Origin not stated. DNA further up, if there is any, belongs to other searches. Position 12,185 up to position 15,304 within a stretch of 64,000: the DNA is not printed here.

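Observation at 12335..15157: Orphan 940-aa protein with an unrecognisable ~530-aa N-terminal half fused to a Dda/RecD-type SF1 helicase, in a defence island: candidate undescribed single-gene anti-phage system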

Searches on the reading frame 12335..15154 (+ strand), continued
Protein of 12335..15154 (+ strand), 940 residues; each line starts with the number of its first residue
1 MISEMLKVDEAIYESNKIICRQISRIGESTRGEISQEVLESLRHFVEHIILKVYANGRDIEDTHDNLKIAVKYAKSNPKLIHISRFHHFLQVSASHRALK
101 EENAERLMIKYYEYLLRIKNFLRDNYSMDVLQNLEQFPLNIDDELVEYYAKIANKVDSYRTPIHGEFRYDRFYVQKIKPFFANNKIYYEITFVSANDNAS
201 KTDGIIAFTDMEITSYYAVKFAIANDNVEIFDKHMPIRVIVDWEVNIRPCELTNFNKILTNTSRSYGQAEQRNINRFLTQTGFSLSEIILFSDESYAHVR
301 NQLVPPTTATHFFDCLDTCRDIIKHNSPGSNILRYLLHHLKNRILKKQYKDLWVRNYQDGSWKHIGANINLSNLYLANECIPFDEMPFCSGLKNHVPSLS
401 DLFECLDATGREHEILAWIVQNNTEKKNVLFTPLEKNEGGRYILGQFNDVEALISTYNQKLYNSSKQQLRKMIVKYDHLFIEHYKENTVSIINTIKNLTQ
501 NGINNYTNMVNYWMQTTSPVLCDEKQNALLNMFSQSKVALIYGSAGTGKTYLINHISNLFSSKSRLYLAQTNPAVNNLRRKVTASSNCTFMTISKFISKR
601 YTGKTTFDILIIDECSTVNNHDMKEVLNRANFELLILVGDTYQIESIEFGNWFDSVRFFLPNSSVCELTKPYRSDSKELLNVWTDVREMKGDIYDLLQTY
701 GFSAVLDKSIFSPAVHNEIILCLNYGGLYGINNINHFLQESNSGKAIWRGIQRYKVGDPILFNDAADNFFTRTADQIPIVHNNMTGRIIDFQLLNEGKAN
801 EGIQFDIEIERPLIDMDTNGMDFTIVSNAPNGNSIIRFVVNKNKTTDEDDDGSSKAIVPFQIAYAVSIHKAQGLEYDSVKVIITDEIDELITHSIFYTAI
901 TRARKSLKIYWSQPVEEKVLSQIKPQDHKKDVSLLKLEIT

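Call 20: find_related_loci(query=window:12335-15154:+, collection=genome_contigs, flank=10000)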
Query window:12335-15154:+ (940 aa) in genome_contigs; peptide patterns used: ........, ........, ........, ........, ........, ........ (x = any residue, [..] = any of these).
82 stretches matched a pattern; 66 encode a relative of the query (tblastn E <= 1e-3); 66 distinct loci.
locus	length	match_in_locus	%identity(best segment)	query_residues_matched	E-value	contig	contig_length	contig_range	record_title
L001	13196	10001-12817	80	1-939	0e+0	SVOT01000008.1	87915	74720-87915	MAG: Oscillospiraceae bacterium isolate SIG572 NODE_1547_length_87915_cov_6.794961, whole genome shotgun sequence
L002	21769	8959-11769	80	4-940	0e+0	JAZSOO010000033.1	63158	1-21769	MAG: Eubacteriales bacterium isolate T1900044549_TS20190015.MAGScoT_cleanbin_000010 SGB_184_k141_99847, whole genome sho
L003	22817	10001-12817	80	1-939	0e+0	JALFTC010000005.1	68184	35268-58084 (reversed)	MAG: Ruminococcus sp. isolate SUG987 k141_111028, whole genome shotgun sequence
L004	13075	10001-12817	77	1-939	0e+0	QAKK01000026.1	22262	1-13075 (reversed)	MAG: Oscillospiraceae bacterium isolate CIM:MAG 1170_1 contig_207490, whole genome shotgun sequence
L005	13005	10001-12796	77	8-939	0e+0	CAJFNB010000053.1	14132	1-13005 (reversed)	Candidatus Alloclostridium intestinigallinarum isolate Chicken_8_mag_61 genome assembly, contig: MAGpy_11413_8_idba_bin_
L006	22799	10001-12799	75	1-939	0e+0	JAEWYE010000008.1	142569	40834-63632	MAG: Bacillota bacterium isolate OH_SFB_161 k127_1108180, whole genome shotgun sequence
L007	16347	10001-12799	74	1-939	0e+0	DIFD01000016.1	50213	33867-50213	MAG TPA_asm: Peptococcaceae bacterium UBA5757 UBA5757_contig_19018, whole genome shotgun sequence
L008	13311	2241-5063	73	1-940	0e+0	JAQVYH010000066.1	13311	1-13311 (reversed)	MAG: Eubacteriales bacterium isolate STF2_145 NODE_13073_length_13311_cov_3.570009_Sandtown_F2, whole genome shotgun seq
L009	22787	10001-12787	72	6-939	0e+0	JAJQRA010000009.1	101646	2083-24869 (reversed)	Lachnospiraceae bacterium ZAX-1 NODE_19_length_101646_cov_37.1527, whole genome shotgun sequence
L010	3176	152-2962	69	1-940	0e+0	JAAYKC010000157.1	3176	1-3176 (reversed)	MAG: Thermoplasmatales archaeon isolate AS10tlH2TH_373 37567_AS10, whole genome shotgun sequence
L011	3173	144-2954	69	1-940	0e+0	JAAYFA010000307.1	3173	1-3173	MAG: Clostridiales bacterium isolate AS07pgkLD_232 185159_AS07, whole genome shotgun sequence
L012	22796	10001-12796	77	8-939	0e+0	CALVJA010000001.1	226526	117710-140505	MAG: uncultured Clostridia bacterium isolate BRZ_CF__bin14 genome assembly, contig: BRZ_CF__NODE_39_length_226526_cov_10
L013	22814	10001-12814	66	5-939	0e+0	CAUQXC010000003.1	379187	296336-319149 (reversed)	MAG TPA_asm: uncultured Lachnospiraceae bacterium isolate ERR9968823_bin.30_MetaWRAP_v1.3_MAG genome assembly, contig: E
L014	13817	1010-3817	65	6-940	0e+0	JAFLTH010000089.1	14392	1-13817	MAG: Lachnospiraceae bacterium isolate HAN048 Seq89, whole genome shotgun sequence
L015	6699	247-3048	65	6-939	0e+0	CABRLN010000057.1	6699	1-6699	MAG TPA_asm: uncultured Clostridium sp. isolate MGYG-HGUT-01685 genome assembly, contig: GUT_GENOME103454_57, whole geno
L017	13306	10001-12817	62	1-939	0e+0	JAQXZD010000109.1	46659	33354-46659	MAG: Lachnospiraceae bacterium isolate SUG1654 k141_9084875, whole genome shotgun sequence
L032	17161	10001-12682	50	7-937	0e+0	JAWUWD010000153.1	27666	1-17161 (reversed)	MAG: Cyclobacteriaceae bacterium isolate HBSea_ice_MAG252 BAT.252_173281_flag=1_multi=7.0000_len=27666, whole genome sho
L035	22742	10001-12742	48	6-936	0e+0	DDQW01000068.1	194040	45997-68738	MAG TPA_asm: Clostridiales bacterium UBA2432 UBA2432_contig_36, whole genome shotgun sequence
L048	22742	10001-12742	42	6-939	0e+0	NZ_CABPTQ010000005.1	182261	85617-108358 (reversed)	Streptococcus cristatus strain Marseille-P5794, whole genome shotgun sequence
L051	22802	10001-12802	72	1-939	0e+0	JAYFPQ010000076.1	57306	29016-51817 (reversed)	MAG: Christensenella sp. isolate CA_127_R1 c_CA_000000036971, whole genome shotgun sequence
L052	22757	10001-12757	50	1-936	0e+0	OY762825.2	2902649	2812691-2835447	MAG: Bacillota bacterium isolate a4b9c31c-ef31-4d75-b59c-0ff53f957e1a genome assembly, chromosome: 1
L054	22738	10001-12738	48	6-936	0e+0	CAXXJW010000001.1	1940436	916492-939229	MAG: Methanosarcinaceae archaeon isolate 49143578-751d-4d73-9964-2185b3227837 genome assembly, contig: contig_1, whole g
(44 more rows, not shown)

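Call 32: search_protein_families(library=padloc, alignment_id=A3, max_evalue=1e-10)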
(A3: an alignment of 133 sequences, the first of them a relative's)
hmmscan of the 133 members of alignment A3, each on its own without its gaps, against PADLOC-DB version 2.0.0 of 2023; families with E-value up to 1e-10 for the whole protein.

A. member 1, L001:6174-7115:- (314 aa): 57 families (the best 25 are shown)
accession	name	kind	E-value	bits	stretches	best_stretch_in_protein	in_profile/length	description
PDLC03272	MTase_II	-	2.1e-111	370.9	1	2-312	76-391/407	Type II methyltransferase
PDLC03378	MTase_II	-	3.4e-71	238.3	1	1-312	3-331/344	Type II methyltransferase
PDLC03361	MTase_II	-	1.4e-64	216.6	1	2-310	88-436/455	Type II methyltransferase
PDLC03217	MTase_II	-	9e-64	214.1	2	2-217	23-241/703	Type II methyltransferase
PDLC02653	DrmMII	-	2.4e-61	205.5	1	2-314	6-316/333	DrmMII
PDLC03234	MTase_II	-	1.6e-53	180.4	1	3-181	7-189/375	Type II methyltransferase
PDLC00026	DruM2|DruM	-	1.2e-52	177.5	1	2-312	6-319/336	DNA cytosine methylase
PDLC03716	oMTase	-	8.8e-52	174.3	1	3-311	41-339/349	orphan methyltransferase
PDLC03242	MTase_II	-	4.1e-51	172.2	1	4-307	104-395/409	Type II methyltransferase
PDLC03326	MTase_II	-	2.5e-49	166.5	1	4-175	8-187/412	Type II methyltransferase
PDLC00027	DruM2|DruM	-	2.7e-49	166.4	1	1-185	12-192/361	DNA cytosine methylase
PDLC00033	DruM2|DruM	-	4.7e-48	162.3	1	2-166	23-193/368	DNA cytosine methylase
PDLC00031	DruM2|DruM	-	5.8e-44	148.7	1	2-182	13-189/361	DNA cytosine methylase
PDLC03734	oMTase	-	4.4e-43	145.9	1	1-166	4-171/444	orphan methyltransferase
PDLC00030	DruM2|DruM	-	5e-43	145.7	1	2-213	7-232/380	DNA cytosine methylase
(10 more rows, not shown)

B. families by the number of members that match (of 133 scanned): 261 families (the first 25 are shown)
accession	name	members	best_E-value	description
PDLC03234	MTase_II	4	2.9e-127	Type II methyltransferase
PDLC03272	MTase_II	4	2.1e-111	Type II methyltransferase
PDLC03378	MTase_II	4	1.4e-106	Type II methyltransferase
PDLC03326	MTase_II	4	6e-101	Type II methyltransferase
PDLC00033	DruM2|DruM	4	2e-84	DNA cytosine methylase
PDLC03237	MTase_II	4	2.4e-82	Type II methyltransferase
PDLC03279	MTase_II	4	2.7e-80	Type II methyltransferase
PDLC02649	DrmMII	4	1.5e-77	DrmMII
PDLC02648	DrmMII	4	1.2e-72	DrmMII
PDLC00026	DruM2|DruM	4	2.2e-72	DNA cytosine methylase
PDLC03307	MTase_II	4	4.7e-63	Type II methyltransferase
PDLC02650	DrmMII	4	7.7e-63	DrmMII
PDLC00027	DruM2|DruM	4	5.3e-62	DNA cytosine methylase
PDLC03381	MTase_II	4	4.5e-61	Type II methyltransferase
PDLC03225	MTase_II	4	1e-59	Type II methyltransferase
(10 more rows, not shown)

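Call 33: search_protein_families(library=pfam, alignment_id=A3, max_evalue=0.00001)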
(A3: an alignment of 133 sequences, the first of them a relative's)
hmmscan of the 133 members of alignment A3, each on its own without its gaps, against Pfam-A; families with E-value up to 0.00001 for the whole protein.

A. member 1, L001:6174-7115:- (314 aa): 1 family
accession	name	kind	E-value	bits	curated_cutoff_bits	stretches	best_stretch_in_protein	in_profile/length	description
PF00145.23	DNA_methylase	-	1.4e-87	294.7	22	1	1-309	1-324/324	C-5 cytosine-specific DNA methylase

B. families by the number of members that match (of 133 scanned): 143 families (the first 25 are shown)
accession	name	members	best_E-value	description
PF00239.26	Resolvase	6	8.6e-42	Resolvase, N terminal domain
PF07508.19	Recombinase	6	7e-24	Recombinase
PF04851.21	ResIII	5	3.9e-39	Type III restriction enzyme, res subunit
PF00145.23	DNA_methylase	4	1.4e-87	C-5 cytosine-specific DNA methylase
PF18766.7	SWI2_SNF2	4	1.9e-51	SWI2/SNF2 ATPase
PF00270.35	DEAD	4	1.5e-11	DEAD/DEAH box helicase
PF00005.33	ABC_tran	3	5.1e-30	ABC transporter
PF13091.12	PLDc_2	3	2.5e-15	PLD-like domain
PF00583.31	Acetyltransf_1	3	1.2e-14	Acetyltransferase (GNAT) family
PF13673.13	Acetyltransf_10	3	1.2e-14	Acetyltransferase (GNAT) domain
PF07728.20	AAA_5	3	1.5e-14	AAA domain (dynein-related subfamily)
PF13508.13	Acetyltransf_7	3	3.7e-14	Acetyltransferase (GNAT) domain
PF13408.12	Zn_ribbon_recom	3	6.7e-14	Recombinase zinc beta ribbon domain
PF00589.27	Phage_integrase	3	4.1e-13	Phage integrase family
PF10117.15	McrBC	2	6.8e-94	McrBC 5-methylcytosine restriction system component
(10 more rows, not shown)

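Call 39: predict_structure(alignment_id=A1)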
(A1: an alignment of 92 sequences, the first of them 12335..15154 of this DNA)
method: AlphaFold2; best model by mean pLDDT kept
length: 940 residues; sequences in the alignment: 92
mean_pLDDT: 88.6   pTM: 0.86
mean pLDDT of the five models: 88.6, 88.6, 88.2, 88.1, 86.3
residues with pLDDT >= 90: 562; 70-90: 327; 50-70: 45; < 50: 6
segments of 3 or more residues with pLDDT < 50: 164-166
pLDDT, mean of each block of 10 residues (from residue 1): 74 94 88 88 94 90 91 89 91 65 83 94 94 86 78 90 55 91 91 83 85 93 89 87 92 93 85 94 94 92 85 94 97 97 92 82 86 94 96 91 90 94 88 94 90 97 92 97 95 95 94 86 91 95 91 93 94 83 84 91 93 93 96 96 77 92 92 90 90 89 91 85 85 89 89 91 84 71 91 89 94 83 90 93 71 75 89 85 77 90 94 87 85 91
secondary structure, 60 per line:
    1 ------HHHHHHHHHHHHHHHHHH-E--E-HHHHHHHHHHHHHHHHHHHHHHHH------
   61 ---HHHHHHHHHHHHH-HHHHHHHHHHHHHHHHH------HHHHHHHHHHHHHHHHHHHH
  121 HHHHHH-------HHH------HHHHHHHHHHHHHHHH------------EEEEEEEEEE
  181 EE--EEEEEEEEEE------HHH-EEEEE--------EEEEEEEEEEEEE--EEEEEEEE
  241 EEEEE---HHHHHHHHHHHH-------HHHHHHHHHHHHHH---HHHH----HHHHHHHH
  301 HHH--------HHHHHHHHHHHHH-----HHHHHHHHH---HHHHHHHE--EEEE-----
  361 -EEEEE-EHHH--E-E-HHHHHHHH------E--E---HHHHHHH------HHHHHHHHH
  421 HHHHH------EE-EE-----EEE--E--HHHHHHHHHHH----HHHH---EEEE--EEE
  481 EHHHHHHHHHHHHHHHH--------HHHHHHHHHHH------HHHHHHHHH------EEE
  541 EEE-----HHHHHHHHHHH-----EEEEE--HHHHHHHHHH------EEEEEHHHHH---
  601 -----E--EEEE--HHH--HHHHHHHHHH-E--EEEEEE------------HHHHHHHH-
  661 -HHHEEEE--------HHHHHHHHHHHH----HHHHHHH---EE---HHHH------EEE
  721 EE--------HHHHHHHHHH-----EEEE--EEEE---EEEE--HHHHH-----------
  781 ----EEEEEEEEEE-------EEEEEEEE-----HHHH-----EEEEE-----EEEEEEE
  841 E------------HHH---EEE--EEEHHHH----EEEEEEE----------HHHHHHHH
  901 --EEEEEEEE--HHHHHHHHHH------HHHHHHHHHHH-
elements in order (helices of 4 or more, strands of 3 or more residues): H7-24 H31-54 H64-76 H78-94 H101-126 H143-158 E171-182 E185-194 E205-209 E218-230 E233-245 H249-260 H268-281 H285-288 H293-303 H312-324 H330-338 H342-348 E352-355 E362-366 H378-385 H399-405 H412-425 E442-444 H450-460 H465-468 E472-475 E478-481 H482-497 H506-516 H523-531 E538-543 H549-559 E565-569 H572-581 E588-592 H593-597 E609-612 H620-629 E634-639 H652-659 E665-668 H677-688 H693-699 H708-711 E718-722 H731-740 E746-749 E752-755 E759-762 H765-769 E785-794 E802-809 H815-818 E824-828 E834-841 E860-862 E865-867 H868-871 E876-882 H893-900 E903-910 H913-922 H929-939

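Call 43: fold_search(model_id=the predicted structure, library=pdb)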
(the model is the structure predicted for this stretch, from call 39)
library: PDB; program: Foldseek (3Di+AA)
matches with E <= 10: 1005; with E <= 0.001: 149
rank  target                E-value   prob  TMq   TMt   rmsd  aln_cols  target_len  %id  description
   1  3gpl_A                2.9e-21  1.00  0.38  0.65   6.3       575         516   15  Crystal structure of the ternary complex of RecD2 with DNA and ADPNP (released 2009-06-16)
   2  3e1s                  6.8e-19  1.00  0.37  0.63   6.5       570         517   15  Structure of an N-terminal truncation of Deinococcus radiodurans RecD2 (released 2008-08-19)
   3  5ld2_D                7.5e-19  1.00  0.39  0.58   7.6       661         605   15  Cryo-EM structure of RecBCD+DNA complex revealing activated nuclease domain (released 2016-10-05)
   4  3gp8_A                1.2e-18  1.00  0.36  0.59   6.7       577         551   14  Crystal structure of the binary complex of RecD2 with DNA (released 2009-06-16)
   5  6sjb_D                2.0e-18  1.00  0.40  0.60   6.9       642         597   15  Cryo-EM structure of the RecBCD Chi recognised complex (released 2020-01-01)
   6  8b1t_D                3.1e-18  1.00  0.39  0.58   7.3       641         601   14  RecBCD-DNA in complex with the phage protein Abc2 (released 2022-12-28)
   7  5mbv_D                3.3e-17  1.00  0.36  0.53   7.5       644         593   15  Cryo-EM structure of Lambda Phage protein GamS bound to RecBCD. (released 2017-01-11)
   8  8jx6_A                5.3e-16  1.00  0.28  0.52   7.7       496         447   14  Deep-Sea Helicase 9 (DSH9) (released 2023-07-26)
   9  8jx6_B                1.1e-15  1.00  0.28  0.51   8.0       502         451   14  Deep-Sea Helicase 9 (DSH9) (released 2023-07-26)
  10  6s3h_A                1.6e-14  1.00  0.29  0.58   9.1       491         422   17  Crystal structure of helicase Pif1 from Thermus oshimai in complex with ADP-AlF4 and (dT)7ds11bp (released 2021-01-13)
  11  6s3h_B                3.0e-14  1.00  0.29  0.59   9.0       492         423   17  Crystal structure of helicase Pif1 from Thermus oshimai in complex with ADP-AlF4 and (dT)7ds11bp (released 2021-01-13)
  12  6l3g_B                5.3e-14  1.00  0.27  0.57   9.3       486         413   16  Structural Basis for DNA Unwinding at Forked dsDNA by two coordinating Pif1 helicases (released 2019-12-11)
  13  7otj_A                5.3e-14  1.00  0.27  0.52  10.4       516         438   17  Crystal structure of Pif1 helicase from Candida albicans (released 2021-07-07)
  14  6l3g_A                5.9e-14  1.00  0.27  0.57   9.4       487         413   16  Structural Basis for DNA Unwinding at Forked dsDNA by two coordinating Pif1 helicases (released 2019-12-11)
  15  5fhd_A                6.2e-14  1.00  0.27  0.55   9.3       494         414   15  Structure of Bacteroides sp Pif1 complexed with tailed dsDNA resulting in ssDNA bound complex (released 2016-03-30)
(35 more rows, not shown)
